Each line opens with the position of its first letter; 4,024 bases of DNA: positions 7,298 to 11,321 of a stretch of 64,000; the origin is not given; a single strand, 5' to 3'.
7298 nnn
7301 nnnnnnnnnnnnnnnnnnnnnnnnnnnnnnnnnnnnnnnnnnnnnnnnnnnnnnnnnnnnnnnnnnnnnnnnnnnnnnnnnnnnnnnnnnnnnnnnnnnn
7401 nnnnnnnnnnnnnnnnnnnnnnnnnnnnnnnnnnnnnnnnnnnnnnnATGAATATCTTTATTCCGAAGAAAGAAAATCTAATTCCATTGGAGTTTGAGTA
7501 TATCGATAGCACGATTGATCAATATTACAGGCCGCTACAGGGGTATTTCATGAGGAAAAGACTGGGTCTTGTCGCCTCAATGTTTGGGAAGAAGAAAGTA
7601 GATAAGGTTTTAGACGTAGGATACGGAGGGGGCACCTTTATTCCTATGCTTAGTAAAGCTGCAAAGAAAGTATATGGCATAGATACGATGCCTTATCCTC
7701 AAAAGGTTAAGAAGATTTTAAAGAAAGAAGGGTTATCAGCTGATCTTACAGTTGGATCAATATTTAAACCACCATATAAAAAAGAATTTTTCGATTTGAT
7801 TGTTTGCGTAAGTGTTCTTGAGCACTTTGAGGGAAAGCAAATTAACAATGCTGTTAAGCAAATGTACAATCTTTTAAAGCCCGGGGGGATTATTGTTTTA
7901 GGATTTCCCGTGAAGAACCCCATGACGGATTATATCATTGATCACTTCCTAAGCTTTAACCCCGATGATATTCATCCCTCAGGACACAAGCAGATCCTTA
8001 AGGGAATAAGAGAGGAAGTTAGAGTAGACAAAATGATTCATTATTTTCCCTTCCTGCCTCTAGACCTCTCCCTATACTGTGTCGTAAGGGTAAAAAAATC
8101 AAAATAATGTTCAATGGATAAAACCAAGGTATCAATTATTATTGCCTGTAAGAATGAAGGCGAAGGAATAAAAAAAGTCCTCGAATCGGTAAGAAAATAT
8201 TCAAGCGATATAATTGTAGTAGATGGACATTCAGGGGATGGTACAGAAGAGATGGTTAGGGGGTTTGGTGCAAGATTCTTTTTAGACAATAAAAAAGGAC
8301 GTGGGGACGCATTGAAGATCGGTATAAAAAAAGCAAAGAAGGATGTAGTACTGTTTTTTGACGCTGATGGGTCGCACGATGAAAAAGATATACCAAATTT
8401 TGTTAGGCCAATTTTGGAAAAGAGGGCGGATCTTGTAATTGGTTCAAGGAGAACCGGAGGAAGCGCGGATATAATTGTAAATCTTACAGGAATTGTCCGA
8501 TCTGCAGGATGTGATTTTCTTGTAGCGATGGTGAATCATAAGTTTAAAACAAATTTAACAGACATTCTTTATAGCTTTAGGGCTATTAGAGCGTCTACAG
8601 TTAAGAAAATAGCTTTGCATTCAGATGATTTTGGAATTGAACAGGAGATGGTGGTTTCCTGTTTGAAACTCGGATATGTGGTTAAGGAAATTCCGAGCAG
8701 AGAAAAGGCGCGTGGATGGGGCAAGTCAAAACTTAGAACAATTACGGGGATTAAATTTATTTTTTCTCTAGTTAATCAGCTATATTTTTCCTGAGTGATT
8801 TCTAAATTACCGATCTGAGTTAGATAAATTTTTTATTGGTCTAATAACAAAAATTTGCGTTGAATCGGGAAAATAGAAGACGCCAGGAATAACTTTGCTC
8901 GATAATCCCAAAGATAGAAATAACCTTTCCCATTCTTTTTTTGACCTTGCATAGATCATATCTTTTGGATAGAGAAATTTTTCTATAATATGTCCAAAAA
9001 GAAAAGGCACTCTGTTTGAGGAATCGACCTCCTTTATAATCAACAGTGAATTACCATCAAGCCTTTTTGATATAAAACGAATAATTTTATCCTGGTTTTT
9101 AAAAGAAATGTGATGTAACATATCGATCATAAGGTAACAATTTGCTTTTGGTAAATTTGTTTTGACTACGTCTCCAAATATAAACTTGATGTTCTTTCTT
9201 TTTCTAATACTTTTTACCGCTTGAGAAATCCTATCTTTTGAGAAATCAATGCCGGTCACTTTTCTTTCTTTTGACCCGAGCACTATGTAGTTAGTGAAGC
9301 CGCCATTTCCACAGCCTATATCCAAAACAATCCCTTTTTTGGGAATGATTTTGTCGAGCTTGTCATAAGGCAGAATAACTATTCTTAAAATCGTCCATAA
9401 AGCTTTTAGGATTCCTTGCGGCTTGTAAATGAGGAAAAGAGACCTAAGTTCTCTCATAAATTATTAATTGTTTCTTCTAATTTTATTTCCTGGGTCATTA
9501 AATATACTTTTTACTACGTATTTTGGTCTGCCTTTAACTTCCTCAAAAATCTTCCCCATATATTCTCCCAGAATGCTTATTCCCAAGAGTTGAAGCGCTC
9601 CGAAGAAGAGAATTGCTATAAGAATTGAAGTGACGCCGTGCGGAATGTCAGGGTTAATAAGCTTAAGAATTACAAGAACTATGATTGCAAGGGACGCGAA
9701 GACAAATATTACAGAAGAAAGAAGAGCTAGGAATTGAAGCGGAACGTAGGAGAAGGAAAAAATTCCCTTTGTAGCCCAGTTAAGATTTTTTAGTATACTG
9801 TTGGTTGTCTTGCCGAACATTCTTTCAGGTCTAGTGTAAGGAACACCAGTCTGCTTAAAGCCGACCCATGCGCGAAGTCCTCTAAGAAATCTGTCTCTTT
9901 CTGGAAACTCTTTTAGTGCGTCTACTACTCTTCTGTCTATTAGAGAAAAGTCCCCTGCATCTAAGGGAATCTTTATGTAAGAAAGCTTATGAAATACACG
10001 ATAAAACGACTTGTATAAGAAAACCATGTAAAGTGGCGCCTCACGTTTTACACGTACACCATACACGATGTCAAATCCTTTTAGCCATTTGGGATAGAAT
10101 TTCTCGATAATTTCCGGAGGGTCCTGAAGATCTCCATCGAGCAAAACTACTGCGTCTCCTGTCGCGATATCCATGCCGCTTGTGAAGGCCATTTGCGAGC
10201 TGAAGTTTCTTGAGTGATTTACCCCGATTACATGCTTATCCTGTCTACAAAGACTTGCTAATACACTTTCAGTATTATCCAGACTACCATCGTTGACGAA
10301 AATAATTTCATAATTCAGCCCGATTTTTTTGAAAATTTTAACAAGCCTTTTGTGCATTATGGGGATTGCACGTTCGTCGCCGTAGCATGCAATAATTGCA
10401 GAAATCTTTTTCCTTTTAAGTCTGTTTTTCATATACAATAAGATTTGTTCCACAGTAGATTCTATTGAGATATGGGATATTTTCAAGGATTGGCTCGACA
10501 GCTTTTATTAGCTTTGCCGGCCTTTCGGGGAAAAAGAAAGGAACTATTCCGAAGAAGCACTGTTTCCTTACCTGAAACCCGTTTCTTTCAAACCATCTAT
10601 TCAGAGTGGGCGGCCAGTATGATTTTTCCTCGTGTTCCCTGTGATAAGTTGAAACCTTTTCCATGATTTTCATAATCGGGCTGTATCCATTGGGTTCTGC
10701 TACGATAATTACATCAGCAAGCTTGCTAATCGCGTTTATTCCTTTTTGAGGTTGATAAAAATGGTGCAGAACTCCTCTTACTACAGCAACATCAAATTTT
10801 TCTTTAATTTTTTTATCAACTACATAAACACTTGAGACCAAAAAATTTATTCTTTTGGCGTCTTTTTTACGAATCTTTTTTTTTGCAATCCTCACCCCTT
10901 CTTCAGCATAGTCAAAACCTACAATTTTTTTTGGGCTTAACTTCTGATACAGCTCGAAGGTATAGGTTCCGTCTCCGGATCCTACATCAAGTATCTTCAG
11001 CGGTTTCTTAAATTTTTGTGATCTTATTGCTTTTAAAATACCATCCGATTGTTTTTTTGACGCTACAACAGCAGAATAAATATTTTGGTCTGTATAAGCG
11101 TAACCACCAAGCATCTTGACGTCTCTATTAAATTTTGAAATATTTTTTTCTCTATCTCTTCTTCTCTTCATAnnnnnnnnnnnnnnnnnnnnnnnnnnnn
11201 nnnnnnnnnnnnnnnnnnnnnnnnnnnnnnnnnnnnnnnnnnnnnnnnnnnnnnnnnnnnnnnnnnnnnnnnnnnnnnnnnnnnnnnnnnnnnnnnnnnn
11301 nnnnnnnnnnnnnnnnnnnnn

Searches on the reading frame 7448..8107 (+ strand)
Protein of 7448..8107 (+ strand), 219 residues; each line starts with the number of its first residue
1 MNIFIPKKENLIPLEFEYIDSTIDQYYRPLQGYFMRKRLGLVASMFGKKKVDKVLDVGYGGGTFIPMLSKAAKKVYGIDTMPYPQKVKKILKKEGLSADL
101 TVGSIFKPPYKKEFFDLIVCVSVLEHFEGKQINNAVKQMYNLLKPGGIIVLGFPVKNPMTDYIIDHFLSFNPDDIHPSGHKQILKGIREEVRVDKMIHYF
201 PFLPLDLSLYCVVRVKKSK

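Call 8: search_protein_families(library=pfam, proteins=[window:7448-8107:+], max_evalue=0.01)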
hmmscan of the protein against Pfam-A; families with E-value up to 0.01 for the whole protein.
window:7448-8107:+ (219 aa): 11 families
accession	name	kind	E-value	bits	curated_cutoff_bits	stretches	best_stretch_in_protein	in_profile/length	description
PF08241.18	Methyltransf_11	-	1.2e-17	64.7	21.2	1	55-151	1-95/95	Methyltransferase domain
PF13649.12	Methyltransf_25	-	3.2e-16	60.2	27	1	54-147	1-97/97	Methyltransferase domain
PF13489.12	Methyltransf_23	-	3e-14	53.5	27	1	42-151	13-116/164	Methyltransferase domain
PF08242.18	Methyltransf_12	-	4.9e-11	43.7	30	1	55-149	1-98/98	Methyltransferase domain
PF13847.12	Methyltransf_31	-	9.7e-09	35.5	27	1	49-154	2-112/145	Methyltransferase domain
PF02353.26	CMAS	-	1.9e-06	27.9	27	1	49-191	61-205/273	Mycolic acid cyclopropane synthetase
PF05401.17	NodS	-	3.1e-05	24.4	24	1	34-154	26-147/201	Nodulation protein S (NodS)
PF01739.24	CheR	-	9.7e-05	22.3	27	1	112-152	134-174/195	CheR methyltransferase, SAM binding domain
PF01209.24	Ubie_methyltran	-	0.00036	20.4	20.1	1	42-150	39-150/233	ubiE/COQ5 methyltransferase family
PF01728.25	FtsJ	-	0.0029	18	24.1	1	49-138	20-114/181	FtsJ-like methyltransferase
PF01234.23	NNMT_PNMT_TEMT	-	0.009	15.7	25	0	115-152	159-198/261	NNMT/PNMT/TEMT family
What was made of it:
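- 7448..8107 (+): Class I SAM-dependent methyltransferase (219 aa). It follows GT-C1 in all 11 loci that contain downstream DNA. Pfam results are in call 8.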

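Call 36: search_protein_families(library=ncbifam, proteins=[window:7448-8107:+], max_evalue=0.001)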
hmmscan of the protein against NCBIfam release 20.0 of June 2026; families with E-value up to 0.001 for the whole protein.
window:7448-8107:+ (219 aa): 22 families
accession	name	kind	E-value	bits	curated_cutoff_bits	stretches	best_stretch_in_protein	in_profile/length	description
TIGR01983.1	UbiG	equivalog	5.7e-13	48.7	102.95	1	14-152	28-152/228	bifunctional 2-polyprenyl-6-hydroxyphenol methylase/3-demethylubiquinol 3-O-methyltransferase UbiG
NF045667.1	MTase_DVU1556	equivalog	1.7e-09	37.5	155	1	46-151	18-119/213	DVU_1556 family methyltransferase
NF043040.1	corrin_prot_MT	hypoth_equivalog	5.4e-09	35.8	180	1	49-151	40-147/216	corrinoid protein-associated methyltransferase CpaM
NF041650.1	nod_mtase_NodS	equivalog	3.5e-08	33.4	300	1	47-152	35-140/190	nodulation methyltransferase NodS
TIGR02072.1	BioC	equivalog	3.7e-07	30.2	184.95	1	45-156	27-137/244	malonyl-ACP O-methyltransferase BioC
NF008992.0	PRK12335.1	equivalog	9.7e-07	28.2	303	1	42-161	114-233/289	SAM-dependent methyltransferase TehB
NF011650.0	PRK15068.1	equivalog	6.2e-06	25.3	209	1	50-151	122-225/324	tRNA 5-methoxyuridine(34)/uridine 5-oxyacetic acid(34) synthase CmoB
TIGR04074.1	bacter_Hen1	equivalog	1.7e-05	23.5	340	1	35-150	267-391/462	3' terminal RNA ribose 2'-O-methyltransferase Hen1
NF005379.0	PRK06922.1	equivalog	2.1e-05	23.1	602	1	50-151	418-535/677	class I SAM-dependent methyltransferase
NF041536.1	ArsM_DUF2284_UU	exception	3e-05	22.5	575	1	49-151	75-180/459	arsenite methyltransferase/DUF2284 domain selenoprotein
NF040703.1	cyclopro_CfaB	exception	7.9e-05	21.6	650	1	49-150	158-262/393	C17 cyclopropane fatty acid synthase CfaB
NF008823.0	PRK11873.1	subfamily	9.1e-05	22.1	263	1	49-151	76-181/272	arsenite methyltransferase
NF007610.0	PRK10258.1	equivalog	0.00013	21.4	342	1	41-152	33-139/251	malonyl-ACP O-methyltransferase BioC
TIGR01934.1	MenG_MenH_UbiE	subfamily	0.00023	20.5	158.35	1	43-151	32-142/223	ubiquinone/menaquinone biosynthesis methyltransferase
TIGR00537.1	hemK_rel_arch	hypoth_equivalog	0.00026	20.7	87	1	45-121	14-89/179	HemK2/MTQ2 family protein methyltransferase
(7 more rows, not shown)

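Call 78: search_solved_structures(query=window:7448-8107:+, max_evalue=0.001)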
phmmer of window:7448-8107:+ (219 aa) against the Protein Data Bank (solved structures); distinct sequences matched with E-value up to 0.001: 15.
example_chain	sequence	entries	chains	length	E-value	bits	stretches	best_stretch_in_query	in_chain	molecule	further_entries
4kdr_A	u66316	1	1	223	1.2e-08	38.3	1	27-157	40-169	3-demethylubiquinone-9 3-methyltransferase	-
5dpm_A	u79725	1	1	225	1.2e-08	38.3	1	27-157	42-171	Ubiquinone biosynthesis O-methyltransferase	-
1ve3_A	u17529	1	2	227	1.2e-08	38.2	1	46-153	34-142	hypothetical protein PH0226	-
4kdc_A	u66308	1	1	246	2.4e-08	37.3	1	27-151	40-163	3-demethylubiquinone-9 3-methyltransferase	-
1wzn_A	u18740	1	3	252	1.1e-06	31.8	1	47-154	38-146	SAM-dependent methyltransferase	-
2p8j_A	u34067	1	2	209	1.3e-06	31.6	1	50-154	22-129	S-adenosylmethionine-dependent methyltransferase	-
6uak_A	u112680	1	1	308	5.9e-06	29.5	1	34-150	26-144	SAM dependent methyltransferase LahSB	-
1xxl_A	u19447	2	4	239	2.8e-05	27.3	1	39-170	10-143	YcgJ protein | ycgJ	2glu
3mgg_A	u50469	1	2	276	4.9e-05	26.5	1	53-150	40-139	Methyltransferase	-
9sls_A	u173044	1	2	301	0.00011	25.4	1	48-176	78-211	Methyltransferase type 12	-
3ofj_A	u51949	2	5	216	0.00012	25.2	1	42-153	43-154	Nodulation protein S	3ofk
3l8d_A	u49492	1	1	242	0.00036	23.7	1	49-149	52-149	Methyltransferase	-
8k76_A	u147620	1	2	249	0.00039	23.5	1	44-165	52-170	S-adenosylmethionine-dependent methyltransferase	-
1vl5_A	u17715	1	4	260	0.00052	23.1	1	47-152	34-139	unknown conserved protein BH2331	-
9sm0_A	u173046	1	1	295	0.00084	22.4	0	51-176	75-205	Methyltransferase domain-containing protein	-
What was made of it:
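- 7448..8107 (+): PDB hits are UbiG and NodS class methyltransferases (call 78).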

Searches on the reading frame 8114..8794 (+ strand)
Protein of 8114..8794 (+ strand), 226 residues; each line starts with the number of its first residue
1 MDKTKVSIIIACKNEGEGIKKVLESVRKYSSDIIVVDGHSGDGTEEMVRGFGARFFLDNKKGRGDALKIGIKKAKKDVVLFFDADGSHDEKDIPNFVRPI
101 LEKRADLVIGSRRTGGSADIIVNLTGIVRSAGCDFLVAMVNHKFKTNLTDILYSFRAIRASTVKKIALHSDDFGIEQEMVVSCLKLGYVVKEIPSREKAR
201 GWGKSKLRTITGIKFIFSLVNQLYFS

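Call 8: search_protein_families(library=pfam, proteins=[window:8114-8794:+], max_evalue=0.01)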
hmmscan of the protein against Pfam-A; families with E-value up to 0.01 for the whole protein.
window:8114-8794:+ (226 aa): 2 families
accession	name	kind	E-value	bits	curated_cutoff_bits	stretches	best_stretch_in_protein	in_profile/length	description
PF00535.33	Glycos_transf_2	-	1.1e-23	84.5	23.3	1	7-119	1-122/168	Glycosyl transferase family 2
PF13641.12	Glyco_tranf_2_3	-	0.0016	18.9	27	1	6-86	3-97/230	Glycosyltransferase like family 2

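Call 36: search_protein_families(library=ncbifam, proteins=[window:8114-8794:+], max_evalue=0.001)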
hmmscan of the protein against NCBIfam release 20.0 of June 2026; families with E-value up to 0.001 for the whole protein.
window:8114-8794:+ (226 aa): 16 families
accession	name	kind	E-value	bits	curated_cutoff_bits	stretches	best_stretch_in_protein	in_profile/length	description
TIGR04182.1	glyco_TIGR04182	equivalog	3.7e-36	125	325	1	5-217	1-212/293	S-layer glycoprotein N-glycosyltransferase AglJ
NF041391.1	DPhHxTase_Halo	equivalog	3.2e-17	62.2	375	1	13-216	4-201/213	dolichyl-phosphate hexose transferase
NF058614.1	PPMAGASynPpgS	equivalog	2.6e-16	59.7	370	1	6-207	2-206/226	polyprenyl-phospho-N-acetylgalactosaminyl synthase PpgS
TIGR04283.1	glyco_like_mftF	equivalog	2.8e-14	53.3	182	1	6-98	1-94/221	TIGR04283 family arsenosugar biosynthesis glycosyltransferase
NF010496.0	PRK13915.1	equivalog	3e-11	43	262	1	3-103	30-145/307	glucosyl-3-phosphoglycerate synthase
TIGR03937.1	PgaC_IcaA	equivalog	2.4e-08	33.3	422.3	1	4-102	45-152/407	poly-beta-1,6-N-acetyl-D-glucosamine synthase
TIGR04009.1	wcaE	equivalog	1.7e-06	27.5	369.2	1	8-108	5-114/248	colanic acid biosynthesis glycosyltransferase WcaE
NF041875.1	EPS_EpsD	equivalog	5.3e-06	26.1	370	1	6-111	1-115/325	exopolysaccharide biosynthesis glycosyltransferase EpsD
NF045692.1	OglycostaseCruG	equivalog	8.3e-06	25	600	1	4-108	41-160/386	2'-O-glycosyltransferase CruG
TIGR03965.1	mycofact_glyco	equivalog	9e-06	24.8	280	1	4-87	74-166/467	mycofactocin biosynthesis glycosyltransferase MftF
TIGR03469.1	HpnB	hypoth_equivalog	1.7e-05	24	379.25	1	5-108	45-168/386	hopene-associated glycosyltransferase HpnB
NF047588.1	GlcsyltransPgfSStrep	equivalog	3e-05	23.4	500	1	5-208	2-206/308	glycosyltransferase PgfS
NF007986.1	PRK10714.1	equivalog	6.6e-05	22.1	529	1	4-223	6-226/316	undecaprenyl-phosphate 4-deoxy-4-formamido-L-arabinose transferase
NF007482.0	PRK10073.1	equivalog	0.00013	21.1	423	1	3-87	5-97/334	glycosyltransferase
NF038302.1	EPS_HpsE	equivalog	0.00038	19.5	300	1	6-89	3-100/307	hormogonium polysaccharide biosynthesis glycosyltransferase HpsE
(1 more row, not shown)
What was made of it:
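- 8114..8794 (+): Small soluble GT2 (226 aa) resembling polyprenyl-phosphate hexose synthases. It is the proposed donor synthase. NCBIfam hits: AglJ E 3.7e-36, dolichyl-phosphate hexose transferase E 3.2e-17, PpgS E 2.6e-16, all below their cut-offs (call 36).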

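Call 77: search_solved_structures(query=window:8114-8794:+, max_evalue=0.001)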
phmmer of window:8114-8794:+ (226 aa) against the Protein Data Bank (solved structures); distinct sequences matched with E-value up to 0.001: 3.
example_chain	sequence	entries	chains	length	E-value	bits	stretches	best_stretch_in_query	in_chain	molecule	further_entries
5mlz_A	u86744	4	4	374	1.6e-10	44.2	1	4-215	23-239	Dolichol monophosphate mannose synthase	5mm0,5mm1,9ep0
22ao_A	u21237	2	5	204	1.1e-05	28.4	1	6-104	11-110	GmaR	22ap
6h1j_A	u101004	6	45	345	1.2e-05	28.3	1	4-116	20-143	Probable ss-1,3-N-acetylglucosaminyltransferase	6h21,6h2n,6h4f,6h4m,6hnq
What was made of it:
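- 8114..8794 (+): The best PDB hit is Pyrococcus Dol-P-Man synthase 5mlz, E 1.6e-10 (call 77).
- The small GT2 resembles AglJ, Dol-P-hexose transferase, PpgS and P. furiosus DPMS (calls 36, 77).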

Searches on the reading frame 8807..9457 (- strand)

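Call 8: search_protein_families(library=pfam, proteins=[window:8807-9457:-], max_evalue=0.01)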
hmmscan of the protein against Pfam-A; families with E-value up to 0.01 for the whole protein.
window:8807-9457:- (216 aa): 16 families
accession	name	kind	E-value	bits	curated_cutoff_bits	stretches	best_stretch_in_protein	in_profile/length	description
PF13847.12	Methyltransf_31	-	1.4e-12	47.9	27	1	41-178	4-139/145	Methyltransferase domain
PF13649.12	Methyltransf_25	-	1.7e-12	48.3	27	1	44-132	1-92/97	Methyltransferase domain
PF13489.12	Methyltransf_23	-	2.7e-10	40.7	27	1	36-185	18-159/164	Methyltransferase domain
PF08241.18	Methyltransf_11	-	2.2e-09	38.3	21.2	1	45-140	1-94/95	Methyltransferase domain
PF08242.18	Methyltransf_12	-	4.7e-09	37.3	30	1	45-134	1-93/98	Methyltransferase domain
PF01728.25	FtsJ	-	4.4e-07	30.4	24.1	1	33-117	14-103/181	FtsJ-like methyltransferase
PF00891.24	Methyltransf_2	-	1e-06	28.7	22.3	1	43-149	65-173/210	O-methyltransferase domain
PF02390.23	Methyltransf_4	-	4.9e-05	23.3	24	1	42-99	3-62/173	Putative methyltransferase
PF05175.20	MTS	-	0.00087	19.4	23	1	37-100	30-93/170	Methyltransferase small domain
PF02353.26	CMAS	-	0.0017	18.2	27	1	42-146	63-169/273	Mycolic acid cyclopropane synthetase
PF09445.16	Methyltransf_15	-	0.0022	18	22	1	43-119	3-67/165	RNA cap guanine-N2 methyltransferase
PF24675.1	NpmA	-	0.004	16.9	60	1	40-87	23-71/214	16S rRNA (adenine(1408)-N(1))-methyltransferase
PF12847.13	Methyltransf_18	-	0.0042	17.6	27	1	35-101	9-78/151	Methyltransferase domain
PF03848.20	TehB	-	0.0045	16.9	20.4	1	40-104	30-91/193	Tellurite resistance protein TehB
PF07021.18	MetW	-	0.0066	16.5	21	1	34-82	7-54/193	Methionine biosynthesis protein MetW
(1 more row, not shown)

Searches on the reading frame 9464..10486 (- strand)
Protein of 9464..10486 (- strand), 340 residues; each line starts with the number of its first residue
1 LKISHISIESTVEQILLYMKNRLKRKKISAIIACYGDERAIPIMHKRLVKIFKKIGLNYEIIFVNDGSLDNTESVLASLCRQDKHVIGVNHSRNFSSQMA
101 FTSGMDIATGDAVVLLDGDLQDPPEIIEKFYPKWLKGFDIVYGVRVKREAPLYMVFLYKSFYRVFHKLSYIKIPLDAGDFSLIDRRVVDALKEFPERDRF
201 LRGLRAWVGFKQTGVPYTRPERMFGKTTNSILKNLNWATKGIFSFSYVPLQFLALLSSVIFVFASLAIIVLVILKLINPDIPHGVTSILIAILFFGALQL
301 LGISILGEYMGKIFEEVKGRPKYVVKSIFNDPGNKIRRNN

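Call 8: search_protein_families(library=pfam, proteins=[window:9464-10486:-], max_evalue=0.01)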
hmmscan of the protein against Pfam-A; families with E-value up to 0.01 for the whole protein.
window:9464-10486:- (340 aa): 2 families
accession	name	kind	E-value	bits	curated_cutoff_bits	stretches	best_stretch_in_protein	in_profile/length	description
PF00535.33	Glycos_transf_2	-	1.3e-23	84.2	23.3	1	29-189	1-165/168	Glycosyl transferase family 2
PF10111.15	Glyco_tranf_2_2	-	7.8e-07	29.3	27.3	1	31-125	2-97/276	Glycosyltransferase like family 2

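Call 36: search_protein_families(library=ncbifam, proteins=[window:9464-10486:-], max_evalue=0.001)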
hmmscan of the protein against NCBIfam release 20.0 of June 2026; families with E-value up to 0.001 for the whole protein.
window:9464-10486:- (340 aa): 10 families
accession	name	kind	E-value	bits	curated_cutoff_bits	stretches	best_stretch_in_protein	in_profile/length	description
NF047588.1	GlcsyltransPgfSStrep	equivalog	6.4e-71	239.1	500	1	27-326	2-303/308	glycosyltransferase PgfS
NF007986.1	PRK10714.1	equivalog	1.9e-45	155.2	529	1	25-329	5-312/316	undecaprenyl-phosphate 4-deoxy-4-formamido-L-arabinose transferase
TIGR03937.1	PgaC_IcaA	equivalog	5.1e-13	48.8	422.3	1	21-119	40-135/407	poly-beta-1,6-N-acetyl-D-glucosamine synthase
NF007482.0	PRK10073.1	equivalog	8.7e-08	31.5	423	1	25-126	5-102/334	glycosyltransferase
NF041875.1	EPS_EpsD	equivalog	1.4e-07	31.2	370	1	58-135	30-105/325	exopolysaccharide biosynthesis glycosyltransferase EpsD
NF047683.1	TeichurnBiosyTuaG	equivalog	8.2e-06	25.6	400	1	25-129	5-106/252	teichuronic acid biosynthesis protein TuaG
TIGR04182.1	glyco_TIGR04182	equivalog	5.4e-05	22.7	325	0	46-148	16-112/293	S-layer glycoprotein N-glycosyltransferase AglJ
NF050050.1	ProtGlycPglI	equivalog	9.8e-05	21.9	500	1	27-144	3-118/306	GalNAc(5)-diNAcBac-PP-undecaprenol beta-1,3-glucosyltransferase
NF038302.1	EPS_HpsE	equivalog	0.00017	20.7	300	1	28-120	3-97/307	hormogonium polysaccharide biosynthesis glycosyltransferase HpsE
TIGR04283.1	glyco_like_mftF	equivalog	0.00021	21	182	1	28-132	1-95/221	TIGR04283 family arsenosugar biosynthesis glycosyltransferase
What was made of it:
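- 9464..10486 (-): GT2 of the GtrB/ArnC/PgfS type (340 aa) with C-terminal TM helices. It is a second candidate polyprenyl-phosphate sugar synthase and lies between the two paralogs. NCBIfam hits: PgfS E 6.4e-71 and ArnC E 1.9e-45, both full length and both below their cut-offs (call 36).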

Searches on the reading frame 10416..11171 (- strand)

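Call 8: search_protein_families(library=pfam, proteins=[window:10416-11171:-], max_evalue=0.01)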
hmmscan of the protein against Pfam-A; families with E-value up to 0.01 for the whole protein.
window:10416-11171:- (251 aa): 17 families
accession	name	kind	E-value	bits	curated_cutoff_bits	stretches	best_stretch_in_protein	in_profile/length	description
PF13847.12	Methyltransf_31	-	1.6e-19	70.5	27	1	56-184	3-135/145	Methyltransferase domain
PF08242.18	Methyltransf_12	-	4.8e-13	50.1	30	1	61-151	1-91/98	Methyltransferase domain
PF13649.12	Methyltransf_25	-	5.5e-13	49.9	27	1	60-145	1-86/97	Methyltransferase domain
PF13489.12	Methyltransf_23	-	6.4e-13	49.2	27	1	51-203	17-163/164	Methyltransferase domain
PF08241.18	Methyltransf_11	-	6.4e-11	43.2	21.2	1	61-150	1-85/95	Methyltransferase domain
PF01209.24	Ubie_methyltran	-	6.8e-08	32.6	20.1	1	49-148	40-139/233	ubiE/COQ5 methyltransferase family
PF01135.25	PCMT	-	2.1e-05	24.8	20.3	1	47-112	67-130/210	Protein-L-isoaspartate(D-aspartate) O-methyltransferase (PCMT)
PF03848.20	TehB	-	4.4e-05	23.4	20.4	1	50-171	24-137/193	Tellurite resistance protein TehB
PF05175.20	MTS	-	0.00016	21.8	23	1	51-130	29-103/170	Methyltransferase small domain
PF06325.19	PrmA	-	0.00041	20.4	22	1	54-130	159-231/296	Ribosomal protein L11 methyltransferase (PrmA)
PF12147.14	Methyltransf_20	-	0.00042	20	21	1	49-155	125-237/309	Putative methyltransferase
PF13679.12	Methyltransf_32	-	0.00063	20.2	27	1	50-130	18-104/143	Methyltransferase domain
PF02390.23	Methyltransf_4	-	0.0016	18.4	24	1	60-120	5-66/173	Putative methyltransferase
PF00891.24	Methyltransf_2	-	0.0028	17.5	22.3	1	25-138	29-140/210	O-methyltransferase domain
PF24675.1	NpmA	-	0.004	16.9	60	1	59-106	26-73/214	16S rRNA (adenine(1408)-N(1))-methyltransferase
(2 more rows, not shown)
